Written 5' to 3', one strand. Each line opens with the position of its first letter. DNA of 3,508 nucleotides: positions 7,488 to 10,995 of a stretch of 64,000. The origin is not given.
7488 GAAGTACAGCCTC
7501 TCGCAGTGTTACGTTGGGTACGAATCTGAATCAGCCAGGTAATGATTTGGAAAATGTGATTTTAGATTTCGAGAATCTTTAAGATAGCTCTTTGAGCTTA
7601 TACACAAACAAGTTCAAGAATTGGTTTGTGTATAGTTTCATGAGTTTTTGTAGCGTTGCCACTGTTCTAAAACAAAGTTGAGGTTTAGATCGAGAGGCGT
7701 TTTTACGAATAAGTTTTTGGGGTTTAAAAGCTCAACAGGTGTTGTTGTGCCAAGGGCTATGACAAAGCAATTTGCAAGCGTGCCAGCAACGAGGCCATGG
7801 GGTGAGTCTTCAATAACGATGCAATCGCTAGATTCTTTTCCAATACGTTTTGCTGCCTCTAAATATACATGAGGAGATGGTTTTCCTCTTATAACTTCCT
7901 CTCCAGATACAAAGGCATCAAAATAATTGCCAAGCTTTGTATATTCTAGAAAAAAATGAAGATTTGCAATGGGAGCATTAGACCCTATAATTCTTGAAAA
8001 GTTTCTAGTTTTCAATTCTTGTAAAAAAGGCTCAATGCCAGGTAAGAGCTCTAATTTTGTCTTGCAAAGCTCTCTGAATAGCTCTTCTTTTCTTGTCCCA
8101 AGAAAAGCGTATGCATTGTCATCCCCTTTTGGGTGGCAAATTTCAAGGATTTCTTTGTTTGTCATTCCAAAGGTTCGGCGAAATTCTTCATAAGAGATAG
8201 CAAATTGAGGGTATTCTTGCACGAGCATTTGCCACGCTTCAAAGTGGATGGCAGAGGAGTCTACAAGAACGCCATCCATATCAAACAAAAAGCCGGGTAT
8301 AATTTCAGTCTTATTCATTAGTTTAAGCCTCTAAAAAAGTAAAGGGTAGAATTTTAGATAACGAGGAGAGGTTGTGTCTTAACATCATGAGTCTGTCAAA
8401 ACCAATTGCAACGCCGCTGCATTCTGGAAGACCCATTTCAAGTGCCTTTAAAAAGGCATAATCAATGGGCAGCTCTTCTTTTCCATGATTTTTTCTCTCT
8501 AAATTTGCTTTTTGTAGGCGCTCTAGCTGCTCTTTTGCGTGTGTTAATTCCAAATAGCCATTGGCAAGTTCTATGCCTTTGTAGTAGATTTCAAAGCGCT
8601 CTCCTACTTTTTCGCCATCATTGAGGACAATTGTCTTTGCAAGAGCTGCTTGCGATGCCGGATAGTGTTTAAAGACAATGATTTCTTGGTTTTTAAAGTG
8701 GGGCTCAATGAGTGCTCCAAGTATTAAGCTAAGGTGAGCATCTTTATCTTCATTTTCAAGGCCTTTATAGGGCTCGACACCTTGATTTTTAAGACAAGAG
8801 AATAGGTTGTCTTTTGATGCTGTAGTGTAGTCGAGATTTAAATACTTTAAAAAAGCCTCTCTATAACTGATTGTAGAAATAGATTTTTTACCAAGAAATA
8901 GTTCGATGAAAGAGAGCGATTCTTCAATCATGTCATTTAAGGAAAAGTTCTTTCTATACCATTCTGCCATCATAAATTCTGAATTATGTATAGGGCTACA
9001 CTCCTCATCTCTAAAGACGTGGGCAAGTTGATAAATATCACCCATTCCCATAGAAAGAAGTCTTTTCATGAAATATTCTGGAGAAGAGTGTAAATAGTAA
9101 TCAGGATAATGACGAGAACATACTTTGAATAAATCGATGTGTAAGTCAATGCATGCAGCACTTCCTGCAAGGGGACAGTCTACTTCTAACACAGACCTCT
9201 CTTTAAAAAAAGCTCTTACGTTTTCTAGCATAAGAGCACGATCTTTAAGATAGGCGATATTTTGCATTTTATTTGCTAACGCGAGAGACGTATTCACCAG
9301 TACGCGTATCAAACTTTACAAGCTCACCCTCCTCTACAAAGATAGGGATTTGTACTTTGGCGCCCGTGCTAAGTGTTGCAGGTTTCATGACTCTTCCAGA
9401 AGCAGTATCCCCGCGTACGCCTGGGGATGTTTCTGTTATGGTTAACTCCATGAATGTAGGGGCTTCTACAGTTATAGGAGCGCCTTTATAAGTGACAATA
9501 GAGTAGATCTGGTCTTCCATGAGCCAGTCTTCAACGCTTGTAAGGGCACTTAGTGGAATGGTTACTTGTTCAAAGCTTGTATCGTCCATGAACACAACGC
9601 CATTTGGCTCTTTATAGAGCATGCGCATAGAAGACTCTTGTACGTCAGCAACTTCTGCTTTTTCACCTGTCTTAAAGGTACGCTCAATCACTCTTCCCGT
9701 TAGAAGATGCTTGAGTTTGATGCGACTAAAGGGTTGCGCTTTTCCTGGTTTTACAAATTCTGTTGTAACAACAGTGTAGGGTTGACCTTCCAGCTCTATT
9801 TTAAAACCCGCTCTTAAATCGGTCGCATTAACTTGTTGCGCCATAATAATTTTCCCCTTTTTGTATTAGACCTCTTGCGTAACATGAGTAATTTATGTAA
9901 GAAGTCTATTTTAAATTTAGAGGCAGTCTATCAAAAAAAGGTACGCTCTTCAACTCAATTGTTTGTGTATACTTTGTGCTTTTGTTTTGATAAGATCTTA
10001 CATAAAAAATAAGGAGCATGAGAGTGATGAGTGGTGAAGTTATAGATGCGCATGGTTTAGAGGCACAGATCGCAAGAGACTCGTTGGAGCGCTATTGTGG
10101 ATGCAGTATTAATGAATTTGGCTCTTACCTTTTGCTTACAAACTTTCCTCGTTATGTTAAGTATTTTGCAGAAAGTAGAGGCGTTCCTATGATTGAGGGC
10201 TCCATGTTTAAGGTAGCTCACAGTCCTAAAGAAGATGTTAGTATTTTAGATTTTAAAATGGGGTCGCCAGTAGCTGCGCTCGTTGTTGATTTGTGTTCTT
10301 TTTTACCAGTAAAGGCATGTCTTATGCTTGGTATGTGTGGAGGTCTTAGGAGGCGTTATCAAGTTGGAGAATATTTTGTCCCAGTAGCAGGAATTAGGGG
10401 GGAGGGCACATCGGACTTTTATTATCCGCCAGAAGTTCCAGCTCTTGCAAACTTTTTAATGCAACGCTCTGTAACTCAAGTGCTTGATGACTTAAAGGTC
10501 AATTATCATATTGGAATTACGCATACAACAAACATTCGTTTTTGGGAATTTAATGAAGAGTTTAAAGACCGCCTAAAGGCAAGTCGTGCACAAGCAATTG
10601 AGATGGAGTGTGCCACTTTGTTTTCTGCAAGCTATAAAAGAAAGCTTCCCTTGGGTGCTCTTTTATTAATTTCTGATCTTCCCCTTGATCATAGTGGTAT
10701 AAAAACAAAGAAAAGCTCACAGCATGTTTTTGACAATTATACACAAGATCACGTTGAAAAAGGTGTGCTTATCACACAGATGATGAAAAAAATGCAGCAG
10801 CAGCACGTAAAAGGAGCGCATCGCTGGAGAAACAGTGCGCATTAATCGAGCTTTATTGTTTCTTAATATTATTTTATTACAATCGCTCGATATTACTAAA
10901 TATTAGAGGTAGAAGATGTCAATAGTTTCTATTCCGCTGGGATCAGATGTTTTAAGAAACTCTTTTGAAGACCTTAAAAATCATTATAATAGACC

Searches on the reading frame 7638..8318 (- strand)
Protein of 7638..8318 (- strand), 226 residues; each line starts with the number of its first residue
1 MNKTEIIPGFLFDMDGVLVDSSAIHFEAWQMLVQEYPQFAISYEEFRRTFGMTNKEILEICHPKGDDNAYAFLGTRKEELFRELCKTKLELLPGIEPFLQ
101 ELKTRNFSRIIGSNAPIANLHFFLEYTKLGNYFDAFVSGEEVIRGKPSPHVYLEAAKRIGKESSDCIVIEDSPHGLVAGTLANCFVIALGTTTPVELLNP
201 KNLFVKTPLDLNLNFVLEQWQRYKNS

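Call 3: search_protein_families(library=pfam, proteins=[window:7638-8318:-], max_evalue=0.1)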
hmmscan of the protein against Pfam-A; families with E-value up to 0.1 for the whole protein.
window:7638-8318:- (226 aa): 6 families
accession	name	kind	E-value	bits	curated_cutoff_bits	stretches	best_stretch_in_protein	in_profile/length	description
PF13419.12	HAD_2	-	4.4e-30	105.6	23.8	1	11-188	2-177/178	Haloacid dehalogenase-like hydrolase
PF00702.32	Hydrolase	-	1.1e-27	98.1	26.4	1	9-180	3-188/191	haloacid dehalogenase-like hydrolase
PF13242.12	Hydrolase_like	-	0.0019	18.5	22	1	144-184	2-43/75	HAD-hyrolase-like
PF12710.13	HAD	-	0.042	14.7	27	1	11-173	2-182/189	haloacid dehalogenase-like hydrolase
PF13344.12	Hydrolase_6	-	0.065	13.7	27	0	10-24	1-15/101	Haloacid dehalogenase-like hydrolase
PF14764.12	SPG48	-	0.078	13.8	25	0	81-128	13-60/118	AP-5 complex subunit, vesicle trafficking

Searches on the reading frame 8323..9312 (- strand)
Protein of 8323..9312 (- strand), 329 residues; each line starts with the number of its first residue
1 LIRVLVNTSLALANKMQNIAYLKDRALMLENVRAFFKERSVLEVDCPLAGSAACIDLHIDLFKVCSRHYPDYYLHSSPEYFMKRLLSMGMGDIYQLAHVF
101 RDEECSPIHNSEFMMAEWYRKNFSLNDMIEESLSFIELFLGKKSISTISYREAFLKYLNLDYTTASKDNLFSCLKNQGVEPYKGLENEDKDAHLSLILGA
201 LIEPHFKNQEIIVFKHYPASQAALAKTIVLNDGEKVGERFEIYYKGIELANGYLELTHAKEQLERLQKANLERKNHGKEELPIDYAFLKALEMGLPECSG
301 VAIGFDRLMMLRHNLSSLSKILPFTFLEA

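Call 3: search_protein_families(library=pfam, proteins=[window:8323-9312:-], max_evalue=0.1)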
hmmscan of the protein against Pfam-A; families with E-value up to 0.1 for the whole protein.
window:8323-9312:- (329 aa): 2 families
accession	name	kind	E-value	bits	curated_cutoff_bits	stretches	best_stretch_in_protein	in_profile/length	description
PF00152.25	tRNA-synt_2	-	1.3e-40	139.8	25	1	15-325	15-305/308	tRNA synthetases class II (D, K and N)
PF01409.25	tRNA-synt_2d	-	0.078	12.9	19.8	0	96-160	108-172/246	tRNA synthetases class II core domain (F)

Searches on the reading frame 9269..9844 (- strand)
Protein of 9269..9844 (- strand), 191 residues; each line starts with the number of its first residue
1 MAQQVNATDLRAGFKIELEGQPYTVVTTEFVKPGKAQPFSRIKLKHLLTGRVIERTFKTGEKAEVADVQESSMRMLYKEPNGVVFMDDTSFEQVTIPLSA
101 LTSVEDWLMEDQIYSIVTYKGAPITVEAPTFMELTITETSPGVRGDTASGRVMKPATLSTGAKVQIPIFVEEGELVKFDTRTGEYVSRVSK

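Call 74: search_protein_families(library=pfam, proteins=[window:9269-9844:-], max_evalue=0.00001)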
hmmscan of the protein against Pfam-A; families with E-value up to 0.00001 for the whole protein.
window:9269-9844:- (191 aa): 3 families
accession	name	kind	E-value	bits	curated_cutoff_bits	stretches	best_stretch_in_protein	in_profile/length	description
PF09285.17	Elong-fact-P_C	-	1.2e-25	89.4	25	1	133-188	2-56/56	Elongation factor P, C-terminal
PF08207.18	EFP_N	-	2.6e-23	82.2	23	1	7-62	2-57/58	Elongation factor P (EF-P) KOW-like domain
PF01132.26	EFP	-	1.4e-13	51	27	1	72-124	2-54/54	Elongation factor P (EF-P) OB domain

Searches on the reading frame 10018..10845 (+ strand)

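Call 74: search_protein_families(library=pfam, proteins=[window:10018-10845:+], max_evalue=0.00001)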
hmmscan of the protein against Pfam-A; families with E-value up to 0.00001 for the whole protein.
window:10018-10845:+ (275 aa): 1 family
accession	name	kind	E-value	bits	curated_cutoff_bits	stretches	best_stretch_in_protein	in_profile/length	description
PF01048.26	PNP_UDP_1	-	1.7e-19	70.6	25.1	1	49-225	25-203/233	Phosphorylase superfamily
